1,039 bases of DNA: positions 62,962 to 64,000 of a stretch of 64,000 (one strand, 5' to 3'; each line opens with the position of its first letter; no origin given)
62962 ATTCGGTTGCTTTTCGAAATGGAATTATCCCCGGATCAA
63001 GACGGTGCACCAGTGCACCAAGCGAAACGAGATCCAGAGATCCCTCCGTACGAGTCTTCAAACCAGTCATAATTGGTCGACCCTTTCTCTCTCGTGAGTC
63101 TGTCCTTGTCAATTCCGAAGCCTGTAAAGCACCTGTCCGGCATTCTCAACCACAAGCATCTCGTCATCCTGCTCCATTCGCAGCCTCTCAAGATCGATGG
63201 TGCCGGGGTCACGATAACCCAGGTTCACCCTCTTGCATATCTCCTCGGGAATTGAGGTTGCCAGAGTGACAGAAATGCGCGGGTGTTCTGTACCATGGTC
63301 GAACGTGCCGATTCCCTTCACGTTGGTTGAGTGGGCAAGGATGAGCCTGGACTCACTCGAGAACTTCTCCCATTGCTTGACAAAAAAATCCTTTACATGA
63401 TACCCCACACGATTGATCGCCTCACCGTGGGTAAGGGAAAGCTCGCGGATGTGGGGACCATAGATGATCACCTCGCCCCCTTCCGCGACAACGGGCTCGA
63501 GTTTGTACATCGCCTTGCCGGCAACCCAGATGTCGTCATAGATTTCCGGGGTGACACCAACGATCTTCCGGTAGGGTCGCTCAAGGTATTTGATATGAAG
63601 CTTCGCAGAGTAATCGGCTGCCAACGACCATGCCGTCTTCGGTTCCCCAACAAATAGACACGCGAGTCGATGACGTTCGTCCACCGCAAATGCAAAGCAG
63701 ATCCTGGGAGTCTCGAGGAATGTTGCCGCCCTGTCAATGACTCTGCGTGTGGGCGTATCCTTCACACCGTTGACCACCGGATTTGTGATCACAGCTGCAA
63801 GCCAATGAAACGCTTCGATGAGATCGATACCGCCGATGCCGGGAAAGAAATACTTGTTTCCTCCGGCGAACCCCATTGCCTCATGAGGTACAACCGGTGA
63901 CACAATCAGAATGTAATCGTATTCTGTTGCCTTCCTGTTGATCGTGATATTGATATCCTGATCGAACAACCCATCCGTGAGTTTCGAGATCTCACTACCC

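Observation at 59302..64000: Sugar-acid catabolic cluster: gnd, two tandem KdgK-like PfkB kinases and a LarA-family (nickel-pincer racemase/epimerase-like) gene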

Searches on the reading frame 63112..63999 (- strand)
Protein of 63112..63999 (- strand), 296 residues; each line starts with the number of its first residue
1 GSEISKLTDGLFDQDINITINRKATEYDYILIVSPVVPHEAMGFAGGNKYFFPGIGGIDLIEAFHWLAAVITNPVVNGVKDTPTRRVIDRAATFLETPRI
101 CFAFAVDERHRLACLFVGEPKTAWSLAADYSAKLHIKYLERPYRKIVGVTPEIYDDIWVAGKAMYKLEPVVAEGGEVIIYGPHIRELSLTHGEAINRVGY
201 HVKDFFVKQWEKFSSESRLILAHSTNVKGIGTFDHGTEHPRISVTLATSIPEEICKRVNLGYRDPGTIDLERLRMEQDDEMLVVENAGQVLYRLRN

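Call 4: search_protein_families(library=pfam, proteins=[window:63112-63999:-], max_evalue=0.01)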
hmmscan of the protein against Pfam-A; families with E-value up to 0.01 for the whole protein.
window:63112-63999:- (296 aa): 1 family
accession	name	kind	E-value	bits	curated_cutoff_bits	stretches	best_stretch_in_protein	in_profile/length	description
PF09861.14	Lar_N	-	7.9e-10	38.7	23.3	1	13-67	140-194/204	Lactate racemase N-terminal domain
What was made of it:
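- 63109..64000 (-): 3' part (296 codons plus stop) of a LarA-superfamily gene. It is GntE-type and predicted to be a nickel-pincer (NPN)-dependent D-mannonate/D-gluconate 2-epimerase. The first ~123 codons lie beyond the window end. Pfam Lar_N 38.7 bits (call 4).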

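Call 5: search_protein_families(library=ncbifam, proteins=[window:63112-63999:-], max_evalue=0.01)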
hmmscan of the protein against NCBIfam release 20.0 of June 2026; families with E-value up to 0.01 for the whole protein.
window:63112-63999:- (296 aa): 5 families
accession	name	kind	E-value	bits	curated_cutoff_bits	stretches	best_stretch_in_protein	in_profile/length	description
NF052594.1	NPN_18_hexonate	equivalog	1.5e-36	126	500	1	3-265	106-373/411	nickel-dependent putative hexonate epimerase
NF052593.1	NPN_racem_MAR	equivalog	7.4e-17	61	500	1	10-180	140-311/415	nickel-dependent malate racemase, LarAH6 family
NF052595.1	NPN_LarAH5_MAR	equivalog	3.1e-10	39.6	462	1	18-291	148-412/415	nickel-dependent malate racemase, LarAH5 family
NF052525.1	NPN_LarAH10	equivalog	2.1e-09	36.6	540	1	14-126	148-266/426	NPN-dependent 2-hydroxyacid racemase, LarAH10 family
NF033504.2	Ni_dep_LarA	equivalog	1.9e-08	33.5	460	1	11-179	144-313/422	nickel-dependent lactate racemase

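Call 8: find_homologous_proteins(query=window:63112-63999:-, max_evalue=0.00001)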
Query window:63112-63999:- (296 aa): 7998 proteins with E <= 0.00001 among 8000 candidates; the best 120 are listed.
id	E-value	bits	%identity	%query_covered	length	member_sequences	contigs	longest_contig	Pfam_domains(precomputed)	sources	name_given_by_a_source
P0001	4.5e-181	619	91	100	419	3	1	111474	PF09861.15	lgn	-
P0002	1.2e-174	598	86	100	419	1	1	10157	PF09861.15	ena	-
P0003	1.6e-172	591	83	100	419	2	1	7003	PF09861.15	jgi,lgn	jgi:nickel-dependent lactate racemase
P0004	3.8e-172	590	83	100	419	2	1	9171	PF09861.15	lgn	-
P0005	4.2e-172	590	83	100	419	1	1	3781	PF09861.15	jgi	jgi:nickel-dependent lactate racemase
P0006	1.9e-171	587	85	100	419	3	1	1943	PF09861.15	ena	-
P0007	3.9e-169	580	82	100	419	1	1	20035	PF09861.15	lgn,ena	-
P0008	1.3e-167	575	82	100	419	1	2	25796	PF09861.15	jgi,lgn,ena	-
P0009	2.0e-160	551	78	100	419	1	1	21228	PF09861.15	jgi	jgi:nickel-dependent lactate racemase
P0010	1.1e-157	542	76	99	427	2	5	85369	PF09861.15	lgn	-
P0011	2.4e-157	541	77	100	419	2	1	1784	PF09861.15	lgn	-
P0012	3.6e-157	541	76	100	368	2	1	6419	PF09861.15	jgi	jgi:nickel-dependent lactate racemase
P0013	4.5e-157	540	76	100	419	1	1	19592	PF09861.15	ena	-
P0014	3.7e-156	537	77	100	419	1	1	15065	PF09861.15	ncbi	-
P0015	2.1e-155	535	76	100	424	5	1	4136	PF09861.15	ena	-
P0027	2.6e-149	515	73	99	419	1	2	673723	PF09861.15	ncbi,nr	ncbi:MAG: DUF2088 domain-containing protein [Bacteroidetes bacterium]|nr:DUF2088 domain-containing p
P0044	3.7e-146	504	68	100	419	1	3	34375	PF09861.15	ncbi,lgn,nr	ncbi:MAG: lactate racemase domain-containing protein [candidate division KSB1 bacterium]|nr:lactate 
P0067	7.2e-144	497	72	100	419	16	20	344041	PF09861.15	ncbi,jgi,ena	jgi:nickel-dependent lactate racemase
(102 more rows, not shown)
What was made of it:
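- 63109..64000 (-): A 419-aa homolog, P0001, is 91% identical (call 8).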

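Call 9: find_encoding_contigs(protein=P0001, flank=10000, max_places=3)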
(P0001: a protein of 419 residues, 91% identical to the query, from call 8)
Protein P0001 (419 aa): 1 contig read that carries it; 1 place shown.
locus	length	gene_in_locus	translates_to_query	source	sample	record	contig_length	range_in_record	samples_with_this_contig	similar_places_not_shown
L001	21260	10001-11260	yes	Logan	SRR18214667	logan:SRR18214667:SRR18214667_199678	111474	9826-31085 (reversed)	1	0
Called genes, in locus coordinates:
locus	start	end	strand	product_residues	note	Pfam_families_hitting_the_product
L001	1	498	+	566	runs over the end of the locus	PF12708:Pect-lyase_RHGA_epim (weak), PF00295:Glyco_hydro_28, PF13229:Beta_helix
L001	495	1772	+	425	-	PF01095:Pectinesterase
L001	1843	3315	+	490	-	PF02614:UxaC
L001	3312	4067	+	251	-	PF00106:adh_short, PF08659:KR, PF13561:adh_short_C2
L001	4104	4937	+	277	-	PF04962:KduI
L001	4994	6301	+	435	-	PF16257:UxaE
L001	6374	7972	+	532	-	PF00083:Sugar_tr (faint), PF07690:MFS_1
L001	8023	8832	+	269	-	PF00106:adh_short, PF01370:Epimerase (faint), PF08659:KR, PF23441:SDR (faint), PF13561:adh_short_C2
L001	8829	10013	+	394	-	PF00389:2-Hacid_dh, PF02826:2-Hacid_dh_C, PF11890:DUF3410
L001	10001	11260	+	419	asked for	PF09861:Lar_N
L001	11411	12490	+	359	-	PF00294:PfkB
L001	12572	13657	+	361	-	PF00294:PfkB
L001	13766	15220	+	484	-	PF03446:NAD_binding_2, PF00393:6PGD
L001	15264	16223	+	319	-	PF01081:Aldolase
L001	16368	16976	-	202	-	PF01641:SelR, PF24046:At4g08330 (faint)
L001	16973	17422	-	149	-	-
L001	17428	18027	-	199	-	PF28474:DUF8412, PF13376:OmdA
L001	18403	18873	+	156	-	-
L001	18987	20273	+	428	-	PF12867:DinB_2, PF03781:FGE-sulfatase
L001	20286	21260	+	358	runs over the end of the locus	PF10017:Methyltransf_33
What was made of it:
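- Tried and rejected: I used the 91%-identical LarA homolog's contig instead (call 9).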

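Call 15: search_solved_structures(query=P0001, max_evalue=0.001, show_alignments=3)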
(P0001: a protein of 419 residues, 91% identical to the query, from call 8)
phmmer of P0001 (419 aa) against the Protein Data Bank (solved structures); distinct sequences matched with E-value up to 0.001: 5.
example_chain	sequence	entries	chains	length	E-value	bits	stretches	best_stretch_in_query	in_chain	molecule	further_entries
4nar_A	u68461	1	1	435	3.9e-74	253.7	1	21-417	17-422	Putative uronate isomerase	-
2yjg_A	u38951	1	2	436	5.4e-11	45.7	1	30-301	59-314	LACTATE RACEMASE APOPROTEIN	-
8ezf_B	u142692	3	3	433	3.4e-06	29.9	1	29-302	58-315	Lactate racemase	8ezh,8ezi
6c1w_A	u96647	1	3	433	3.8e-06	29.7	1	29-302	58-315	Lactate racemase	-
5huq_A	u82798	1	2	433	3.8e-06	29.7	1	29-302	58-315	Lactate racemization operon protein LarA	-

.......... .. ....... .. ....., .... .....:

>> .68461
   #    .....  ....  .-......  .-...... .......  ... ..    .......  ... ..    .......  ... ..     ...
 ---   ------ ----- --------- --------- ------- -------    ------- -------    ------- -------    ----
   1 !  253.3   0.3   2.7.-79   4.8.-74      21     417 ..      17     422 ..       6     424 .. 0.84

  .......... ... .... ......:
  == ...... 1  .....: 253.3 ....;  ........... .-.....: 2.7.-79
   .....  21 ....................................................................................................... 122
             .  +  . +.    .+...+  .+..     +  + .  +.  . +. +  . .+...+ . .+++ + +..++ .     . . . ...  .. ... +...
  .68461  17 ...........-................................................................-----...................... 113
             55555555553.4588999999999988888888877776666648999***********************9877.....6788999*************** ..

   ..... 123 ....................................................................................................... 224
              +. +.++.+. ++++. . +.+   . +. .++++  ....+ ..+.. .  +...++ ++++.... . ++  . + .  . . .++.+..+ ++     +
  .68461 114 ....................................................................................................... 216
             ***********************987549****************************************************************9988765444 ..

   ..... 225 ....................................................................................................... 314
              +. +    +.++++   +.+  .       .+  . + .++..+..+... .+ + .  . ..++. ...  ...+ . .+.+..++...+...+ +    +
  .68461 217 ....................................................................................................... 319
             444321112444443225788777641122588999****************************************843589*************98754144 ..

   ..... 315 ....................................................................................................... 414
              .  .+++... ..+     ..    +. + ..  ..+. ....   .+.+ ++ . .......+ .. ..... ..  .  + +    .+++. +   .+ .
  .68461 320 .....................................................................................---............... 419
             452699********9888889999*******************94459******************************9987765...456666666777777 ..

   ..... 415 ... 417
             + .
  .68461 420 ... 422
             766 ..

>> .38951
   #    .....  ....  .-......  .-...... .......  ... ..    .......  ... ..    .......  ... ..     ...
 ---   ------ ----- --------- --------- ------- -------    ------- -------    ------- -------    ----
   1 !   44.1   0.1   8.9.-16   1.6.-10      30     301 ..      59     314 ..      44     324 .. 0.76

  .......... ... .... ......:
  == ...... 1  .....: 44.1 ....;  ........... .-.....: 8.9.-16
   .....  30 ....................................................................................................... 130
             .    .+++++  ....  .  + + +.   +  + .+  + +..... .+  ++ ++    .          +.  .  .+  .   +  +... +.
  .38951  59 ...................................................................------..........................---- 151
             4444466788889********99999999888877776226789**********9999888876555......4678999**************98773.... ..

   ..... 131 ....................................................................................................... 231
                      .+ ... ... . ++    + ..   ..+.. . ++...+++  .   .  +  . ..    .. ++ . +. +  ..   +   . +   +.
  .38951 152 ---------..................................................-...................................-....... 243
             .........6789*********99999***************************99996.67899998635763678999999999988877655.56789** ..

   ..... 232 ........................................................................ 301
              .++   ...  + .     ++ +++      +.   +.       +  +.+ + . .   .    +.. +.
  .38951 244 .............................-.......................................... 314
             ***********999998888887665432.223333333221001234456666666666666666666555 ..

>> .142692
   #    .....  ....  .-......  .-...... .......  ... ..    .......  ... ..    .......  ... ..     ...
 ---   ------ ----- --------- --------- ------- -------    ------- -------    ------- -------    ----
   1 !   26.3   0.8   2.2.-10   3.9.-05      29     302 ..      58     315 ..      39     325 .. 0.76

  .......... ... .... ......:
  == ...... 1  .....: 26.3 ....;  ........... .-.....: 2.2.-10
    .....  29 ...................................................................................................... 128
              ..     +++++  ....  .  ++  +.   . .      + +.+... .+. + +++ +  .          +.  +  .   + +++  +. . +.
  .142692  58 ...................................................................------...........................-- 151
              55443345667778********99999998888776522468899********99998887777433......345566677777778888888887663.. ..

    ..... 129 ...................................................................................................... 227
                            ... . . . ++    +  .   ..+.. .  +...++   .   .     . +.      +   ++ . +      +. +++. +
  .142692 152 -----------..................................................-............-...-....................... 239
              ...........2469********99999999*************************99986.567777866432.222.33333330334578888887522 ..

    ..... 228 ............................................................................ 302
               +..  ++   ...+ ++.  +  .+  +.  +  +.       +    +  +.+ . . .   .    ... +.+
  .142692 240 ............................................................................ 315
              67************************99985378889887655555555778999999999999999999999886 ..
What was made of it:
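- The LarA homolog scores only 30 bits against true lactate racemase, against 254 bits for GntE2 (call 15).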

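Call 20: find_encoding_contigs(protein=P0027, flank=10000, max_places=1)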
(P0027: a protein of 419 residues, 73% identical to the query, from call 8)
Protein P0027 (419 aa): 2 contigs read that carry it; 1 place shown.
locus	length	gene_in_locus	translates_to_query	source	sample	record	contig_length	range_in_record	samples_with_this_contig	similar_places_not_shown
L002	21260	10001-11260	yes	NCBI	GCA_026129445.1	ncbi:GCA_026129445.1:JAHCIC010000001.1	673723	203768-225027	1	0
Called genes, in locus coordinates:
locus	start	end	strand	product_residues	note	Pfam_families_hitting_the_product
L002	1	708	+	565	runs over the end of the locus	PF18962:Por_Secre_tail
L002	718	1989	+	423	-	PF01095:Pectinesterase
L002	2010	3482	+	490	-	PF02614:UxaC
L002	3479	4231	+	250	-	PF00106:adh_short, PF08659:KR, PF13561:adh_short_C2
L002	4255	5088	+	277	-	PF04962:KduI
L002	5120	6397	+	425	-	PF16257:UxaE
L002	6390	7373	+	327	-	PF03480:DctP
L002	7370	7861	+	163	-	PF04290:DctQ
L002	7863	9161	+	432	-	PF06808:DctM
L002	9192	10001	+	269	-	PF00106:adh_short, PF01370:Epimerase (weak), PF08659:KR, PF23441:SDR (weak), PF13561:adh_short_C2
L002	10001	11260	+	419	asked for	PF09861:Lar_N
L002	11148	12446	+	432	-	PF16153:DUF4861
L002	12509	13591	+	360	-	PF00294:PfkB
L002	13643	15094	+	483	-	PF03446:NAD_binding_2, PF00393:6PGD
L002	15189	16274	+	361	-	PF00294:PfkB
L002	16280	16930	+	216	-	PF01081:Aldolase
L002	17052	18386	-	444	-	PF06123:CreD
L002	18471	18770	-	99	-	PF13601:HTH_34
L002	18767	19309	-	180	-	-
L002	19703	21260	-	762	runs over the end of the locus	PF00136:DNA_pol_B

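Call 21: find_encoding_contigs(protein=P0067, flank=10000, max_places=2)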
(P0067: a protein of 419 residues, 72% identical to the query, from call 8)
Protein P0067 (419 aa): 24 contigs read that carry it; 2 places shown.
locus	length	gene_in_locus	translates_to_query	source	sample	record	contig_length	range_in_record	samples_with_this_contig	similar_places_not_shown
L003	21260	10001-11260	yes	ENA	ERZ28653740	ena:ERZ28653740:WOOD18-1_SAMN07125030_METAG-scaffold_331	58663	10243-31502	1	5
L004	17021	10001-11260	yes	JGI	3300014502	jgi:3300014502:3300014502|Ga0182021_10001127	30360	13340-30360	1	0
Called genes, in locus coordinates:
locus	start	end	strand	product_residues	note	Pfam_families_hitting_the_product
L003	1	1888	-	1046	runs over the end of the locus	PF00873:ACR_tran, PF03176:MMPL (weak)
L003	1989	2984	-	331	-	PF25954:Beta-barrel_RND_2, PF25967:RND-MFP_C, PF25975:CzcB_C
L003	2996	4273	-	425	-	PF02321:OEP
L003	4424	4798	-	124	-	-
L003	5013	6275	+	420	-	PF16257:UxaE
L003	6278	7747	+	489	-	PF02614:UxaC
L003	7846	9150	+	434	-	PF00083:Sugar_tr, PF07690:MFS_1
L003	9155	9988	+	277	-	PF00106:adh_short, PF13561:adh_short_C2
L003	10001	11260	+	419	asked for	PF09861:Lar_N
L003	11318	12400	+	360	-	PF00294:PfkB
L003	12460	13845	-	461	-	PF18990:DUF5723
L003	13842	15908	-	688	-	-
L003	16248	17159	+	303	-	PF10043:DUF2279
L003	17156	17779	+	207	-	PF13505:OMP_b-brl (weak)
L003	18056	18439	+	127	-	-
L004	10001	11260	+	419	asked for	PF09861:Lar_N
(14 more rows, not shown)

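Call 22: find_encoding_contigs(protein=P0044, flank=10000, max_places=1)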
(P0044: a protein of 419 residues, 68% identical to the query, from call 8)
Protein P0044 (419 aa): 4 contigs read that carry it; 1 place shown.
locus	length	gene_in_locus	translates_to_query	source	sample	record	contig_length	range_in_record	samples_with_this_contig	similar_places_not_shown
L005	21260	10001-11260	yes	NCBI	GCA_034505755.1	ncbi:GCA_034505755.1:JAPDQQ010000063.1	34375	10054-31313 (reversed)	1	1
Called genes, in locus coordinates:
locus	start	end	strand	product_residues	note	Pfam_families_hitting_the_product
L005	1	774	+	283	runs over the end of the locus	PF10370:Rv2993c-like_N, PF01557:FAA_hydrolase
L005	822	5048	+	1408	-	PF07470:Glyco_hydro_88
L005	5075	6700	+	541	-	PF12708:Pect-lyase_RHGA_epim, PF00295:Glyco_hydro_28, PF13229:Beta_helix (weak)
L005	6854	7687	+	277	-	PF00106:adh_short, PF08659:KR, PF13561:adh_short_C2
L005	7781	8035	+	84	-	PF02604:PhdYeFM_antitox (weak)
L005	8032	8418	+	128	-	PF01850:PIN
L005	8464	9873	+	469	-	PF03446:NAD_binding_2, PF00393:6PGD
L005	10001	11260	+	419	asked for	PF09861:Lar_N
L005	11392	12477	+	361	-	PF00294:PfkB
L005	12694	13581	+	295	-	PF00702:Hydrolase, PF13419:HAD_2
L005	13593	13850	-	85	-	-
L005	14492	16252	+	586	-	PF07228:SpoIIE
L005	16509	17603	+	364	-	PF03783:CsgG, PF16538:FlgT_C (weak)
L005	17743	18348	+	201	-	-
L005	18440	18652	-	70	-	-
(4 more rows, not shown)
